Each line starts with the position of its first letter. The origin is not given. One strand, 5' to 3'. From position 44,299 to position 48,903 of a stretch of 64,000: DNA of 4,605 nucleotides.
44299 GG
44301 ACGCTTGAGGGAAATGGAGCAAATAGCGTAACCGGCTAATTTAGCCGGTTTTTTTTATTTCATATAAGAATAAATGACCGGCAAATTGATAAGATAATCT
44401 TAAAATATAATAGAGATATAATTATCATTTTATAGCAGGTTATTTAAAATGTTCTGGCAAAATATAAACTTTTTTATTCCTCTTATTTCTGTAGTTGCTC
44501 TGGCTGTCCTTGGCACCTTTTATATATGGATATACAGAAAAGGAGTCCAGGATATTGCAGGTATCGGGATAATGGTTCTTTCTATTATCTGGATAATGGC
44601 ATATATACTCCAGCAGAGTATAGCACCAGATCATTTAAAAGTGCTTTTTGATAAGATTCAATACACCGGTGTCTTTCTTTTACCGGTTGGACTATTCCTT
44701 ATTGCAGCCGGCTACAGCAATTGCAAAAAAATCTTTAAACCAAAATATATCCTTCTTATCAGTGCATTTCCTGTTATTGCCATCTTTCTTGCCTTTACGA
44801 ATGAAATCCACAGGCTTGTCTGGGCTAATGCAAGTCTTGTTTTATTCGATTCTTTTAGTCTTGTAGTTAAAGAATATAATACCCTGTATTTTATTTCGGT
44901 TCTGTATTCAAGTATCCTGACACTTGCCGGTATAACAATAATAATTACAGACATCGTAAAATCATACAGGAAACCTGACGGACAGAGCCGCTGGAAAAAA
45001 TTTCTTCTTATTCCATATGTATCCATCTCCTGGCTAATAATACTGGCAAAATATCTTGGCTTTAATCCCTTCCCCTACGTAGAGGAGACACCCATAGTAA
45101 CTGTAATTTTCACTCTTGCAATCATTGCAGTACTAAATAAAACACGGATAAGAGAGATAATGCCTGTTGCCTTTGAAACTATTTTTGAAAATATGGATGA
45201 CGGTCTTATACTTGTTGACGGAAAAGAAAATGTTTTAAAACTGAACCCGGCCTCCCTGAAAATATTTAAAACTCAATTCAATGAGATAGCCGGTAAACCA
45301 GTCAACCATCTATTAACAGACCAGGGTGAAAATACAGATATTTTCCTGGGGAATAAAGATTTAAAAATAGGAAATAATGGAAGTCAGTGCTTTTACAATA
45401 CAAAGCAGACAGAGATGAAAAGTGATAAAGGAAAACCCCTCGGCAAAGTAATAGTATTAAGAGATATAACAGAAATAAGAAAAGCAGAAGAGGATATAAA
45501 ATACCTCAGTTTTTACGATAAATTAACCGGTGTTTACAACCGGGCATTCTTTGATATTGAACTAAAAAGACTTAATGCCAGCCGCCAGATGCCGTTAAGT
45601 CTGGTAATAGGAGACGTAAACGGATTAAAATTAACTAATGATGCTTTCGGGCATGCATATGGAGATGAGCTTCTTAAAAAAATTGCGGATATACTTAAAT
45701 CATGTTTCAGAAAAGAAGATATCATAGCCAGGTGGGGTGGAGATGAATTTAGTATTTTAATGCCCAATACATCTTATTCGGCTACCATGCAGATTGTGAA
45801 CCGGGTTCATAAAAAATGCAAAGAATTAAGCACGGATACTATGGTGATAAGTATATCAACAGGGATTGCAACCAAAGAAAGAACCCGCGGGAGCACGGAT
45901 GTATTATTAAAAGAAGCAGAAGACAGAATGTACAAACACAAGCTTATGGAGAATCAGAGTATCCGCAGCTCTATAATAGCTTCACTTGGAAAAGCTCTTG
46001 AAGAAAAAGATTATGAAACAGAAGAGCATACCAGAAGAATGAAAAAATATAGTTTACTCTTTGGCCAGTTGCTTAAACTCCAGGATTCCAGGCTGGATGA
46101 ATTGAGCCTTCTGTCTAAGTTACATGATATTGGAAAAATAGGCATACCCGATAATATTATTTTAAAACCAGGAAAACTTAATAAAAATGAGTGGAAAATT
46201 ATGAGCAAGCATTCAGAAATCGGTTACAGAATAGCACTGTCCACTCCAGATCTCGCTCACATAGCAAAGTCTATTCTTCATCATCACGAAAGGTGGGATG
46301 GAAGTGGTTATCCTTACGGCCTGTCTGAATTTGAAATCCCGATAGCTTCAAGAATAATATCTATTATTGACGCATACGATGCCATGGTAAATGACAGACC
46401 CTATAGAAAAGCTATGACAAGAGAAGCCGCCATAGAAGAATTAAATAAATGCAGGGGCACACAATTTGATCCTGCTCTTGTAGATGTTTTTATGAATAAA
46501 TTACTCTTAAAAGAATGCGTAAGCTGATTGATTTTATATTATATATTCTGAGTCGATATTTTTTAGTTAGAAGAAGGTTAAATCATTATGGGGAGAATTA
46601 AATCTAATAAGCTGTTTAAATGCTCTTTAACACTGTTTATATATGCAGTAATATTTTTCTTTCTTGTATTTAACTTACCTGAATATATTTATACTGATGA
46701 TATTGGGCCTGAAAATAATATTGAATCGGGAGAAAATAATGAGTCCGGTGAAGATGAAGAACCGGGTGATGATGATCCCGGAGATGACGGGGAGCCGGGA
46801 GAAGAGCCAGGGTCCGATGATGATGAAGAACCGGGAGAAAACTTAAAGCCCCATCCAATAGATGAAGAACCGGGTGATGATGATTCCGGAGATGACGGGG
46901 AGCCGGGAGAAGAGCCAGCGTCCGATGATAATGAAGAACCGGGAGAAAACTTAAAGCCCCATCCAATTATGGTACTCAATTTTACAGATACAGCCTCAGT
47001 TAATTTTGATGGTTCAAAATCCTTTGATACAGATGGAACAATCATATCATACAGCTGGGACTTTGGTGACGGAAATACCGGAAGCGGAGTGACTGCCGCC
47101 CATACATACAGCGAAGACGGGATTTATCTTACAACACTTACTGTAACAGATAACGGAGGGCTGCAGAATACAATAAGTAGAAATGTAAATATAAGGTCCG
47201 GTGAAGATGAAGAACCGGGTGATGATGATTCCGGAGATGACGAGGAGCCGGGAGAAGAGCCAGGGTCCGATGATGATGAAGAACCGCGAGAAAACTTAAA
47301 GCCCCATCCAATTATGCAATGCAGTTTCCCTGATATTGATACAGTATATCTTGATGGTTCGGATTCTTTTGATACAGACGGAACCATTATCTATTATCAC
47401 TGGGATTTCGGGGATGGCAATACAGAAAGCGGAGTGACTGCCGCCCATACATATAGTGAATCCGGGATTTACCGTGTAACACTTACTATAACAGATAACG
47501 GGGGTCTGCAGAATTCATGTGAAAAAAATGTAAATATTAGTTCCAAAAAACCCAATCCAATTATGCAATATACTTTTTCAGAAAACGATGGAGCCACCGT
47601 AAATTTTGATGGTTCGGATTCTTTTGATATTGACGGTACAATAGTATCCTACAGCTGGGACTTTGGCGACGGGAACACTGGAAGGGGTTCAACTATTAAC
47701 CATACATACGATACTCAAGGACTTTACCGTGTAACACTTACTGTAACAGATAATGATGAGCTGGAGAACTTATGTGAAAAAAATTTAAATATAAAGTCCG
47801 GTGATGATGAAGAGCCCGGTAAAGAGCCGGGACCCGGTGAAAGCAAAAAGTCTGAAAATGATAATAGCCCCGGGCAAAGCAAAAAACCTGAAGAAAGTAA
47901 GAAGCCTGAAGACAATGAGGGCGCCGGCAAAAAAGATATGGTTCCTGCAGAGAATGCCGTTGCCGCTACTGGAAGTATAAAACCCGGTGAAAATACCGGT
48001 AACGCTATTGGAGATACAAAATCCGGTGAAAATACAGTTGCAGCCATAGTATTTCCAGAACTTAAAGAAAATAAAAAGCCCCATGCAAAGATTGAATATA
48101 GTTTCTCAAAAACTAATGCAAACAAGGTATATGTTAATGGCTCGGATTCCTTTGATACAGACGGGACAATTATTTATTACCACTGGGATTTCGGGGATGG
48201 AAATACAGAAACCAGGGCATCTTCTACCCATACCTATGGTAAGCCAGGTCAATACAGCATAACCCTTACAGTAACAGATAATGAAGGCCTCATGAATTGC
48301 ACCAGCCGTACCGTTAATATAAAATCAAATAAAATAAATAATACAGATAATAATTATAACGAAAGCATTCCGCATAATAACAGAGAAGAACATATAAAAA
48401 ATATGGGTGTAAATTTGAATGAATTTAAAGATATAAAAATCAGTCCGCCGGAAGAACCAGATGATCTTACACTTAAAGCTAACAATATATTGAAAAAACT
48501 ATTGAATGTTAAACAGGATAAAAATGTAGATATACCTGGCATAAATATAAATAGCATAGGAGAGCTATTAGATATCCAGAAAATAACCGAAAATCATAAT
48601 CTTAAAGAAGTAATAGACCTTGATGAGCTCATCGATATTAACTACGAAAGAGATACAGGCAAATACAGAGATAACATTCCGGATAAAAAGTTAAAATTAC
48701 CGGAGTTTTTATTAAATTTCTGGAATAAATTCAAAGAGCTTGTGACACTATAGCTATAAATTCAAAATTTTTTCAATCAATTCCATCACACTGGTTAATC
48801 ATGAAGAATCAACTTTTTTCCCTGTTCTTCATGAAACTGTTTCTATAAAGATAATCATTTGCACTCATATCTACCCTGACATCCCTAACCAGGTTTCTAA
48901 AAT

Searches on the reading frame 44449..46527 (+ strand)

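Call 40: search_protein_families(library=pfam, proteins=[window:44449-46527:+], max_evalue=0.00001)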
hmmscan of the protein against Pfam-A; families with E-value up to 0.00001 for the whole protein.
window:44449-46527:+ (692 aa): 5 families
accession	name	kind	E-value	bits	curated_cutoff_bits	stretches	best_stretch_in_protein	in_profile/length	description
PF13487.12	HD_5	-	9.5e-37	126.8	27.2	1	516-677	6-170/170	HD domain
PF00990.26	GGDEF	-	5.1e-35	121.1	23.8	1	355-499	2-156/161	Diguanylate cyclase, GGDEF domain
PF16927.11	HisKA_7TM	-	1.2e-27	97.6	28.6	1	12-239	3-224/224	N-terminal 7TM region of histidine kinase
PF01966.28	HD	-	9.1e-15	55.4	22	1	525-646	2-116/116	HD domain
PF08448.16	PAS_4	-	1.8e-06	28.6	23.1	0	246-343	1-108/110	PAS fold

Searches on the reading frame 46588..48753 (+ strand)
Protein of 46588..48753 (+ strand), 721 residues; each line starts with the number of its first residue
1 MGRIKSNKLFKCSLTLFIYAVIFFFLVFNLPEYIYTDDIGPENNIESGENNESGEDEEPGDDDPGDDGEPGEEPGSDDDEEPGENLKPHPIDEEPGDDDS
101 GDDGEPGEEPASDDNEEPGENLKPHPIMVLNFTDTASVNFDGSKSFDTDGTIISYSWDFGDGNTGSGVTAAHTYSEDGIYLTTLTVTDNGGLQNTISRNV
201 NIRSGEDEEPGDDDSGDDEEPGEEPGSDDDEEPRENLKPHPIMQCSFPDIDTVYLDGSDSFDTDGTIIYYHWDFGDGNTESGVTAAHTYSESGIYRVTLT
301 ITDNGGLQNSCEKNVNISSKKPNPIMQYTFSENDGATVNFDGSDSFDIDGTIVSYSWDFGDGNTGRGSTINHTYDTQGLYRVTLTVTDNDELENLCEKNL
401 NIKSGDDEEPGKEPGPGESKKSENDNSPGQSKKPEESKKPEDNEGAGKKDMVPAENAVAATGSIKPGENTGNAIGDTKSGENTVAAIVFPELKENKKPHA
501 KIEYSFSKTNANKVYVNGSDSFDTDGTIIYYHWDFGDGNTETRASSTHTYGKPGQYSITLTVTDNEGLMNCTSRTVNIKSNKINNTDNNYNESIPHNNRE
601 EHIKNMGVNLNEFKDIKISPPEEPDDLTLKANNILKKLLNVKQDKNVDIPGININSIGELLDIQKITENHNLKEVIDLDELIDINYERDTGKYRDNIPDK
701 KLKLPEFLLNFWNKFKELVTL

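Call 40: search_protein_families(library=pfam, proteins=[window:46588-48753:+], max_evalue=0.00001)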
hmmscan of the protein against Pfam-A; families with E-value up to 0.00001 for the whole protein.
window:46588-48753:+ (721 aa): 3 families
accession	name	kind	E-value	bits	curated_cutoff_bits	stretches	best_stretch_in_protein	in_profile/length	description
PF18911.6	PKD_4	-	6.2e-85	279.8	27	4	332-395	14-77/85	PKD domain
PF00801.26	PKD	-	8.8e-58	192.7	23.5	4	334-394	13-73/80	PKD domain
PF22352.2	K319L-like_PKD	-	8.8e-24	83.8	27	1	135-201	11-83/84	K319L-like, PKD domain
